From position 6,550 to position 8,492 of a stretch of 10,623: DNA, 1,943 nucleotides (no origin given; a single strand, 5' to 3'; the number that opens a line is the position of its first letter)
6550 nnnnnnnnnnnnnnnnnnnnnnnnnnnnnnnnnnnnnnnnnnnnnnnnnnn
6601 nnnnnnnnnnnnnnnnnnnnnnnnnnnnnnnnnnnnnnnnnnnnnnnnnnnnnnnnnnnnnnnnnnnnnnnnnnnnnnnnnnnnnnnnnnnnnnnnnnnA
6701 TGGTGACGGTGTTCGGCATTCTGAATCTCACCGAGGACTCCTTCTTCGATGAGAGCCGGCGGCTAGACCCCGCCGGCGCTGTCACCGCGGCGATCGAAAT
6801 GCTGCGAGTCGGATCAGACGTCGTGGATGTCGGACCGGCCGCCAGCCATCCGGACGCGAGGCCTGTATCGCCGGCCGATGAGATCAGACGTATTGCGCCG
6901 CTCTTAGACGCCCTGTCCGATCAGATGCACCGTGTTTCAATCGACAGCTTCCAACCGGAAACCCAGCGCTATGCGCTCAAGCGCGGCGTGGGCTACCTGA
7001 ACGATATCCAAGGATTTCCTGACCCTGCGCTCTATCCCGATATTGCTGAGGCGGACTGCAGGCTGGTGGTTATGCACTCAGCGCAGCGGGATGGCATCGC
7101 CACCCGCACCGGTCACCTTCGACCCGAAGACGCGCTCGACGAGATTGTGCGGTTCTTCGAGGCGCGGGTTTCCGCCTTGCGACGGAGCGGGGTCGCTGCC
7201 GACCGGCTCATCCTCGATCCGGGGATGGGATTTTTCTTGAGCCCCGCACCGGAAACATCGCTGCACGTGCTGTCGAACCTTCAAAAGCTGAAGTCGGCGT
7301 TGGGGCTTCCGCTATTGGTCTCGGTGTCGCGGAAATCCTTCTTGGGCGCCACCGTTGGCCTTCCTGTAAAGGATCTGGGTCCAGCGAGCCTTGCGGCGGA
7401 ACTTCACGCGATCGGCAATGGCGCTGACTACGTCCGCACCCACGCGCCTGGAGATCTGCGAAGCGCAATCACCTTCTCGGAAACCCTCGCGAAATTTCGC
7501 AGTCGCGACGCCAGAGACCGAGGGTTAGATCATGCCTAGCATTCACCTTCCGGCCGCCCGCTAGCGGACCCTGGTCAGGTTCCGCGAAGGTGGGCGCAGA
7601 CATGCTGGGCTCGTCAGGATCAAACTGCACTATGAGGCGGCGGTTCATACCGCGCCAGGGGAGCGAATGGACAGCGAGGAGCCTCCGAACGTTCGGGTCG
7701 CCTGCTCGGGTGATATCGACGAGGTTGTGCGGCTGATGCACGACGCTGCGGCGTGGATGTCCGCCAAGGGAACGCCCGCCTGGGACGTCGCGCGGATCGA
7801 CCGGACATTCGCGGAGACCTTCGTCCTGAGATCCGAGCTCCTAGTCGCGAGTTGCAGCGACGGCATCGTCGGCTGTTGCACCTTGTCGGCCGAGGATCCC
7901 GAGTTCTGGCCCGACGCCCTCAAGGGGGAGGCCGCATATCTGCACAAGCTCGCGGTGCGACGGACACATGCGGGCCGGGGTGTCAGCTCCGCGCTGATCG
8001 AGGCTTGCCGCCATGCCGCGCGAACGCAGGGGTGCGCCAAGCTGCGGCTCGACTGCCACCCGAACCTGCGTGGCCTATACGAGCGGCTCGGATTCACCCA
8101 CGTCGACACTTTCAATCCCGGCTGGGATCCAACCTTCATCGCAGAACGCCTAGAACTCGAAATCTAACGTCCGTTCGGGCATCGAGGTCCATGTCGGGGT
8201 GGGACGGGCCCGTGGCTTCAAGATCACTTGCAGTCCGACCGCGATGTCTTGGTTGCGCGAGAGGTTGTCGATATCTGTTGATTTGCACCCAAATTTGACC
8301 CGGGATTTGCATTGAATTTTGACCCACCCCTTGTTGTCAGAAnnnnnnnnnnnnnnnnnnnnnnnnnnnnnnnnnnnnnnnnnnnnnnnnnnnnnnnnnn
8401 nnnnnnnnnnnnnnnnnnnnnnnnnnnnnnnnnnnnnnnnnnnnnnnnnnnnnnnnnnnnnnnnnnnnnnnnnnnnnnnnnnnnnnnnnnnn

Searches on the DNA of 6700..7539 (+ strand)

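Call 40: search_dna_similar(query=window:6700-7539:+, collection=plasmids, mode=near, max_rows=5)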
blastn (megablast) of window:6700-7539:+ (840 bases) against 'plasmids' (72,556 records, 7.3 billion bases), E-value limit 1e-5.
The search stops at 5000 records and this limit was reached: more records match than are counted here, and every count below describes the 5000 best-scoring records only.
Records with a match: at least 5000; places in all: 6712; records where one place covers at least 80% of the query: 5000.
Best place of each record, by identity: >=99% 5000.
By first word of the organism name: Klebsiella 1652; Escherichia 1482; Salmonella 492; Enterobacter 420; Citrobacter 173; Pseudomonas 146; Acinetobacter 101; Shigella 89; Aeromonas 61; Providencia 59; and 36 more.
By predicted mobility (MOB-suite, as given by PLSDB): conjugative 3715; non-mobilizable 687; mobilizable 598.
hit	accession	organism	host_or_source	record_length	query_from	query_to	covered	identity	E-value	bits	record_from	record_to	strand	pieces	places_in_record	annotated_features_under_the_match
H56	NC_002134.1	Shigella flexneri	-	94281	1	840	100%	100.0%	0e+0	1552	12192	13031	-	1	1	sul1: sulfonamide-resistant dihydropteroate synthase Sul1 | quaternary ammonium compound efflux SMR transporter QacE delta 1 | qacEdelta1: quaternary ammonium compound efflux SMR transporter QacE delta 1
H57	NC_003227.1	Corynebacterium glutamicum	-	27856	1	840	100%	100.0%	0e+0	1552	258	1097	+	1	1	sul1: sulfonamide-resistant dihydropteroate synthase Sul1 | qacEdelta1: major facilitator superfamily (MFS) antibiotic efflux pump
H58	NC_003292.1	Salmonella enterica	-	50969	1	840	100%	100.0%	0e+0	1552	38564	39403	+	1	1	sul1: sulfonamide-resistant dihydropteroate synthase Sul1 | quaternary ammonium compound efflux SMR transporter QacE delta 1 | qacEdelta1: quaternary ammonium compound efflux SMR transporter QacE delta 1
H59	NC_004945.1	Corynebacterium glutamicum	-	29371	1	840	100%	100.0%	0e+0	1552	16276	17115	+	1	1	sul1: sulfonamide-resistant dihydropteroate synthase Sul1 | quaternary ammonium compound efflux SMR transporter QacE delta 1 | qacEdelta1: quaternary ammonium compound efflux SMR transporter QacE delta 1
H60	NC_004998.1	Escherichia coli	-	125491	1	840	100%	100.0%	0e+0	1552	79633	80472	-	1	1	sul1: sulfonamide-resistant dihydropteroate synthase Sul1 | quaternary ammonium compound efflux SMR transporter QacE delta 1 | qacEdelta1: quaternary ammonium compound efflux SMR transporter QacE delta 1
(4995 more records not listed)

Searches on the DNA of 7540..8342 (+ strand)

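Call 8: search_dna_similar(query=window:7540-8342:+, collection=plasmids, mode=near, max_rows=25)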
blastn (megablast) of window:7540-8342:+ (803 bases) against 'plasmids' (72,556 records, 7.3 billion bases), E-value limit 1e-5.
Records with a match: 4862; places in all: 5342; records where one place covers at least 80% of the query: 2513.
Best place of each record, by identity: >=99% 4841; 95-99% 21.
By first word of the organism name: Klebsiella 1621; Escherichia 1282; Salmonella 515; Enterobacter 457; Citrobacter 180; Pseudomonas 168; Shigella 91; Acinetobacter 85; Providencia 64; Aeromonas 61; and 49 more.
By predicted mobility (MOB-suite, as given by PLSDB): conjugative 3528; non-mobilizable 696; mobilizable 638.
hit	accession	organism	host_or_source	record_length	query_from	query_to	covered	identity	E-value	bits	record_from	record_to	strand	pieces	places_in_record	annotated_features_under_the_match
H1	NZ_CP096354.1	Providencia sp. PROV073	Clinical or host-associated ...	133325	1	803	100%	100.0%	0e+0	1493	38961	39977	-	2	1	GNAT family N-acetyltransferase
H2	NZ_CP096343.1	Providencia sp. PROV081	Clinical or host-associated ...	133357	1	803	100%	100.0%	0e+0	1493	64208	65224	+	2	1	GNAT family N-acetyltransferase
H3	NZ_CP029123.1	Escherichia coli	-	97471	1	803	100%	100.0%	0e+0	1486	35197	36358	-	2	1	GNAT family N-acetyltransferase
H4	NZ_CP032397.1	Salmonella enterica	cattle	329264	1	803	100%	100.0%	0e+0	1486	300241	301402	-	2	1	GNAT family N-acetyltransferase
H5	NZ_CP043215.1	Salmonella enterica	chicken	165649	1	803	100%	100.0%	0e+0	1486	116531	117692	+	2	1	GNAT family N-acetyltransferase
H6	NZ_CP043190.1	Escherichia coli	mouse gut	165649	1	803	100%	100.0%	0e+0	1486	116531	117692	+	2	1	GNAT family N-acetyltransferase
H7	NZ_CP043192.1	Escherichia coli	mouse gut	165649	1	803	100%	100.0%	0e+0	1486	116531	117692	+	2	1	GNAT family N-acetyltransferase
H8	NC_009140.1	Salmonella enterica subsp. enterica serovar Newport str. ...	-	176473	1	803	100%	100.0%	0e+0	1486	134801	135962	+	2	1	GNAT family N-acetyltransferase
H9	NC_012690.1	Escherichia coli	-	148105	1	803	100%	100.0%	0e+0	1486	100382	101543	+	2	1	GNAT family N-acetyltransferase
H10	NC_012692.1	Escherichia coli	-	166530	1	803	100%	100.0%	0e+0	1486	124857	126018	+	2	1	GNAT family N-acetyltransferase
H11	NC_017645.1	Escherichia coli UMNK88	porcine,porcine neonatal diarrhea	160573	1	803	100%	100.0%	0e+0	1486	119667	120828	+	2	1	GNAT family N-acetyltransferase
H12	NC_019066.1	Escherichia coli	chicken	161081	1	803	100%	100.0%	0e+0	1486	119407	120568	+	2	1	GNAT family N-acetyltransferase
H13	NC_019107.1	Salmonella enterica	cattle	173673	1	803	100%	100.0%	0e+0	1486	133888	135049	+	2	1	GNAT family N-acetyltransferase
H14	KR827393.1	uncultured bacterium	-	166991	1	803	100%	100.0%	0e+0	1486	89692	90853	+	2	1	none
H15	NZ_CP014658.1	Salmonella enterica subsp. enterica serovar Anatum str. ...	Bovine,bovine hide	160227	1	803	100%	100.0%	0e+0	1486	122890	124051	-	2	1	GNAT family N-acetyltransferase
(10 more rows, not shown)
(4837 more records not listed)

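Call 39: search_dna_similar(query=window:7667-8167:+, collection=plasmids, mode=near, max_rows=30, rows=spread)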
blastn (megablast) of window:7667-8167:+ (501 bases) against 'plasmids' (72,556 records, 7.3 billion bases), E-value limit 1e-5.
Records with a match: 4828; places in all: 5237; records where one place covers at least 80% of the query: 2735.
Best place of each record, by identity: >=99% 4807; 95-99% 20; 90-95% 1.
By first word of the organism name: Klebsiella 1600; Escherichia 1282; Salmonella 513; Enterobacter 451; Citrobacter 180; Pseudomonas 168; Shigella 90; Acinetobacter 85; Providencia 64; Aeromonas 60; and 49 more.
By predicted mobility (MOB-suite, as given by PLSDB): conjugative 3498; non-mobilizable 693; mobilizable 637.
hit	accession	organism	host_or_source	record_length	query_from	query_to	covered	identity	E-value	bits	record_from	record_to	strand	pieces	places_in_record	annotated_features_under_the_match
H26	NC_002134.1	Shigella flexneri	-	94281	1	501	100%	100.0%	0e+0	926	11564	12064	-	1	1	GNAT family N-acetyltransferase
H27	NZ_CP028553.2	Klebsiella variicola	Homo sapiens,Culture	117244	1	501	100%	100.0%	0e+0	926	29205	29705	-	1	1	GNAT family N-acetyltransferase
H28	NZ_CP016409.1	Salmonella enterica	comminuted chicken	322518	1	501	100%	100.0%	0e+0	926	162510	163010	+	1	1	GNAT family N-acetyltransferase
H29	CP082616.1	Salmonella enterica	Pork Chop bone-in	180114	1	501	100%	100.0%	0e+0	926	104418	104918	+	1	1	GNAT family N-acetyltransferase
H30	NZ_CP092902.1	Klebsiella pneumoniae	Homo sapiens,Sputum specimen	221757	1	501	100%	100.0%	0e+0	926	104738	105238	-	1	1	GNAT family N-acetyltransferase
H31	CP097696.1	Klebsiella pneumoniae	Homo sapiens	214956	1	501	100%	100.0%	0e+0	926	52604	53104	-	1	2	GNAT family N-acetyltransferase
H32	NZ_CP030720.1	Klebsiella pneumoniae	Homo sapiens,feces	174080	1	501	100%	100.0%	0e+0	926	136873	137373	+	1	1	GNAT family N-acetyltransferase | TniB family NTP-binding protein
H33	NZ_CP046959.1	Klebsiella pneumoniae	Homo sapiens,Pure Culture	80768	1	501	100%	100.0%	0e+0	926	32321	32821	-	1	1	GNAT family N-acetyltransferase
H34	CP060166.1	Salmonella enterica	Homo sapiens,blood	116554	1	501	100%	100.0%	0e+0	926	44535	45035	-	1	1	none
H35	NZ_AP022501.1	Enterobacter kobei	-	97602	1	501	100%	100.0%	0e+0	926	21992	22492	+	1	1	GNAT family N-acetyltransferase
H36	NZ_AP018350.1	Enterobacter hormaechei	Homo sapiens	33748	1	501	100%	100.0%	0e+0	926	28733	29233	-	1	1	GNAT family N-acetyltransferase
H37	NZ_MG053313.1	Klebsiella pneumoniae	Homo sapiens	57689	1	501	100%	100.0%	0e+0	926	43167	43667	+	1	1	GNAT family N-acetyltransferase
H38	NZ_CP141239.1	Escherichia sp. RL320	food,food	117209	1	501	100%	100.0%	0e+0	926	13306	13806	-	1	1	GNAT family N-acetyltransferase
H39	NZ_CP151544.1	Pseudomonas aeruginosa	Homo sapiens,urine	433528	1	501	100%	100.0%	0e+0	926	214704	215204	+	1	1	GNAT family N-acetyltransferase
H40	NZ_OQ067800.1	Aeromonas salmonicida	-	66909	1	501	100%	100.0%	0e+0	926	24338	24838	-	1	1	GNAT family N-acetyltransferase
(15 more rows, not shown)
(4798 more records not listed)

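Call 51: get_annotated_region(hit=H26, flank=8000)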
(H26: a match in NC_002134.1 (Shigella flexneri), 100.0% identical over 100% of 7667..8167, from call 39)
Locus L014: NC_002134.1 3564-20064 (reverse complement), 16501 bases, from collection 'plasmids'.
description: Shigella flexneri 2b plasmid R100, complete sequence
organism: Shigella flexneri (NCBI taxid 1288825)
taxonomy: Bacteria; Pseudomonadota; Gammaproteobacteria; Enterobacterales; Enterobacteriaceae; Shigella; Shigella flexneri
host: -; source: -; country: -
typing (MOB-suite, as given by PLSDB): conjugative; replicon IncFIA; relaxase MOBF; mating-pair formation MPF_F
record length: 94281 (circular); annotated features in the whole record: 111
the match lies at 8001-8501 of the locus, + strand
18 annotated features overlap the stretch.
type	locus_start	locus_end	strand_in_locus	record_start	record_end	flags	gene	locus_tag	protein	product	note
CDS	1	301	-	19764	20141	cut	-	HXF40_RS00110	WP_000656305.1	GNAT family N-acetyltransferase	-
CDS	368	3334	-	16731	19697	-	-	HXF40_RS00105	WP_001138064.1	Tn3-like element TnAs3 family transposase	GO:0006313 - DNA transposition [Evidence IEA]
CDS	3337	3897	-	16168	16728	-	-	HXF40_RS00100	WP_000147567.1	recombinase family protein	GO:0006310 - DNA recombination [Evidence IEA]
CDS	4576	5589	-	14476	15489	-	intI1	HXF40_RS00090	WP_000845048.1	class 1 integron integrase IntI1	-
predicted_resistance_gene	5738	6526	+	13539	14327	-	aadA1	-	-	ANT(3'')-Ia family aminoglycoside nucleotidyltransferase AadA1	predicted by amrfinderplus; class AMINOGLYCOSIDE; identity 100.0%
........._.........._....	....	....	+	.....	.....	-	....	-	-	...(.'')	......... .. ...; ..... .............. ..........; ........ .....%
CDS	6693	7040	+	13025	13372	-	-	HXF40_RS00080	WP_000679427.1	quaternary ammonium compound efflux SMR transporter QacE delta 1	-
predicted_resistance_gene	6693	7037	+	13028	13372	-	qacEdelta1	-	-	quaternary ammonium compound efflux SMR transporter QacE delta 1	predicted by amrfinderplus; class QUATERNARY AMMONIUM; identity 100.0%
predicted_resistance_gene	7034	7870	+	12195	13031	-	sul1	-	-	sulfonamide-resistant dihydropteroate synthase Sul1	predicted by amrfinderplus; class SULFONAMIDE; identity 100.0%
CDS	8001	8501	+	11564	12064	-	-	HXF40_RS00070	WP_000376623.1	GNAT family N-acetyltransferase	-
CDS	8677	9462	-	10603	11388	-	istB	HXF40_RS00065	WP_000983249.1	IS21-like element IS1326 family helper ATPase IstB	-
CDS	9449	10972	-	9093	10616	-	istA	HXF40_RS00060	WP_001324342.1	IS21-like element IS1326 family transposase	GO:0006313 - DNA transposition [Evidence IEA]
CDS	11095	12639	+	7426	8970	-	-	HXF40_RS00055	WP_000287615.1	IS3 family transposase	-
CDS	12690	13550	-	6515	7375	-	-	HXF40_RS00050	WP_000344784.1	TniB family NTP-binding protein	-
CDS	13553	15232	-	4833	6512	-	-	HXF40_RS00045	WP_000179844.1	Mu transposase C-terminal domain-containing protein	-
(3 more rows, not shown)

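Call 74: search_dna_similar(query=window:7667-8167:+, collection=ecoli_genomes, mode=near, max_rows=8, rows=spread)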
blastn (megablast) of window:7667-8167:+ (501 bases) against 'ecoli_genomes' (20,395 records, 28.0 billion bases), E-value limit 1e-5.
Records with a match: 1358; places in all: 1427; records where one place covers at least 80% of the query: 400.
Genomes with a match: 1277 of 5426; with a place that covers at least 80% of the query: 382. Places per genome that has any: lowest 1, median 1, highest 6. On chromosomes: 224 places; on plasmids: 1203.
Best place of each record, by identity: >=99% 1357; 95-99% 1.
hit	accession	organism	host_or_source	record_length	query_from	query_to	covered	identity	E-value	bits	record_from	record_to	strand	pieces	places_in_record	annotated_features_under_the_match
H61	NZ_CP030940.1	Escherichia coli strain AMSHJX01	Giant panda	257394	1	501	100%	100.0%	0e+0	926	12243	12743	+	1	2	GNAT family N-acetyltransferase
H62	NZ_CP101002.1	Escherichia coli strain ET120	Hoplobatrachus rugulosus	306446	1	501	100%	100.0%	0e+0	926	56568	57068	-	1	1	GNAT family N-acetyltransferase | TniB family NTP-binding protein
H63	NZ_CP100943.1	Escherichia coli strain ET625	Hoplobatrachus rugulosus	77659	1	501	100%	99.8%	0e+0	918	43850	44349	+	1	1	GNAT family N-acetyltransferase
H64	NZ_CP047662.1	Escherichia coli strain LD93-1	feces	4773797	1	178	36%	100.0%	7e-87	329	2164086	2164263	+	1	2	hypothetical protein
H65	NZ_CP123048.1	Escherichia coli strain EC0430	Homo sapiens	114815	1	178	36%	100.0%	7e-87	329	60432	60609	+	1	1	hypothetical protein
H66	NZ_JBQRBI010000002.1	Escherichia coli strain MMC-J-0066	Homo sapiens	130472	1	178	36%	100.0%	7e-87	329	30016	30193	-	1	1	hypothetical protein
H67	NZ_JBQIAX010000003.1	Escherichia coli strain 48956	Homo sapiens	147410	1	178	36%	100.0%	7e-87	329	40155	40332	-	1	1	hypothetical protein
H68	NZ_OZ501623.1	Escherichia coli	Homo sapiens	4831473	1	55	11%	100.0%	2e-18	102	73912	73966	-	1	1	none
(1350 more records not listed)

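Call 75: get_annotated_region(hit=H65, flank=4000)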
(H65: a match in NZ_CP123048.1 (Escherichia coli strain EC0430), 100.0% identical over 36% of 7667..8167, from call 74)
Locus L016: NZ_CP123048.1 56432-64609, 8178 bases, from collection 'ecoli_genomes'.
description: Escherichia coli strain EC0430 plasmid pEC0430-2, complete sequence
organism: Escherichia coli strain EC0430 (NCBI taxid 562)
replicon: plasmid pEC0430-2; assembly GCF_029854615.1
host: Homo sapiens; source: sputum; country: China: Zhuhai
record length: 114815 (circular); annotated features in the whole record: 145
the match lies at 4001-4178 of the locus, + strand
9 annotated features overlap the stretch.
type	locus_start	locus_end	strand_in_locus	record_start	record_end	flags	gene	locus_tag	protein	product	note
CDS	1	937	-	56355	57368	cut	intI1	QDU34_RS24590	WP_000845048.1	class 1 integron integrase IntI1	-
CDS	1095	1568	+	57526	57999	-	dfrA17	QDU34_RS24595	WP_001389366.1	trimethoprim-resistant dihydrofolate reductase DfrA17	-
CDS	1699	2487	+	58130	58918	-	-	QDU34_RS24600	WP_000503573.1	ANT(3'')-Ia family aminoglycoside nucleotidyltransferase AadA5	-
CDS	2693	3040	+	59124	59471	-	-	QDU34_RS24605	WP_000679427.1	quaternary ammonium compound efflux SMR transporter QacE delta 1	-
CDS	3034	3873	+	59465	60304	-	sul1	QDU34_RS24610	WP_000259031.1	sulfonamide-resistant dihydropteroate synthase Sul1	-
CDS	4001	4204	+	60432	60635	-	-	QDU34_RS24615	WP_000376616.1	hypothetical protein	-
CDS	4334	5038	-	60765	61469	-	-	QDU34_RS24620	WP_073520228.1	IS6-like element IS26 family transposase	-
CDS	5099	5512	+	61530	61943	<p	-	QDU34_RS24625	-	recombinase family protein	incomplete; partial in the middle of a contig; missing N-terminus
CDS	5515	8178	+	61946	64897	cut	-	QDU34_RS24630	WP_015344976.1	Tn3-like element TnAs3 family transposase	-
